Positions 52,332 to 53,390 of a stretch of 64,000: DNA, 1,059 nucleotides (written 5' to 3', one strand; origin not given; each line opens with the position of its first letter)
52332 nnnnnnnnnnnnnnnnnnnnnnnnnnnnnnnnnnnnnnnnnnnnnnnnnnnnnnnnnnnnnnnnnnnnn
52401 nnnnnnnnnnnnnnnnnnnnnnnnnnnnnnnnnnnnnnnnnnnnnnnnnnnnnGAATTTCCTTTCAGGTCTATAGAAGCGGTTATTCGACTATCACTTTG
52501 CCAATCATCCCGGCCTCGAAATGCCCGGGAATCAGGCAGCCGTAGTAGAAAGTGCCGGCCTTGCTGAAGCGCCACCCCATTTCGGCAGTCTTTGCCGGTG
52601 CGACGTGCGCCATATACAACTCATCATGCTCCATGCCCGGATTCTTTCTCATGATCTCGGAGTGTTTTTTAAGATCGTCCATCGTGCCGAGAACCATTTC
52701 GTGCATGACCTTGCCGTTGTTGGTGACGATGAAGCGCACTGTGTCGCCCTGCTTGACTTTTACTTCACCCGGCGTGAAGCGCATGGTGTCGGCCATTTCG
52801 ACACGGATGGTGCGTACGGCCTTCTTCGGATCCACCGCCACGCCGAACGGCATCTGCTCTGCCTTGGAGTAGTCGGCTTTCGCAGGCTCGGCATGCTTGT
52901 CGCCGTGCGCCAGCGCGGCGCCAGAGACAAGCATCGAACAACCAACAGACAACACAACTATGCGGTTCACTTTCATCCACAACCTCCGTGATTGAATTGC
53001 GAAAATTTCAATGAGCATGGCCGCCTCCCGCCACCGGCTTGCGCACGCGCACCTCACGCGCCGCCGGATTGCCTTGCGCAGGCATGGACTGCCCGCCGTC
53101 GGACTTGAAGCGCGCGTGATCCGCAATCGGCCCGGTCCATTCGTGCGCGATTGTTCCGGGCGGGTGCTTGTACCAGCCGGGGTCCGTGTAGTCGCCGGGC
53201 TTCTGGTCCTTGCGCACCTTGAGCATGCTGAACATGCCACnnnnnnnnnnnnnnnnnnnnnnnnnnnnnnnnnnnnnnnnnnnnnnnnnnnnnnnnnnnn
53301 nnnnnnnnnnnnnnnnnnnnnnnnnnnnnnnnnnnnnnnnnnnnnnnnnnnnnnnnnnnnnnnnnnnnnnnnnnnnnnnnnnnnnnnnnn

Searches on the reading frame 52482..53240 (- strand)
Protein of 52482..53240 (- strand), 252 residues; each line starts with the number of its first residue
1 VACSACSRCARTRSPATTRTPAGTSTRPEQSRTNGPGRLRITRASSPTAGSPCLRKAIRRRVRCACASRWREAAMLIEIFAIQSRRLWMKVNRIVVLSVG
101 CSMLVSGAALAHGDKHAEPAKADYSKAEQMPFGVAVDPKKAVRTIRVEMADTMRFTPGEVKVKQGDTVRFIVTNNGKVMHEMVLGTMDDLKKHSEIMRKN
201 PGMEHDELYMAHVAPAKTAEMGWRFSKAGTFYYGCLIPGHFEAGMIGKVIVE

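Call 70: search_protein_families(library=pfam, proteins=[window:52482-53240:-], max_evalue=0.01)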
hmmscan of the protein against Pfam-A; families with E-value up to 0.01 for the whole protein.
window:52482-53240:- (252 aa): 2 families
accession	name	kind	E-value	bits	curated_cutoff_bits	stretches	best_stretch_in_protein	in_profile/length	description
PF00127.26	Copper-bind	-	6.2e-09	36.6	21.2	1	147-252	7-99/99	Copper binding proteins, plastocyanin/azurin family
PF13473.12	Cupredoxin_1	-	4.5e-05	23.9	27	1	139-196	17-70/104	Cupredoxin-like domain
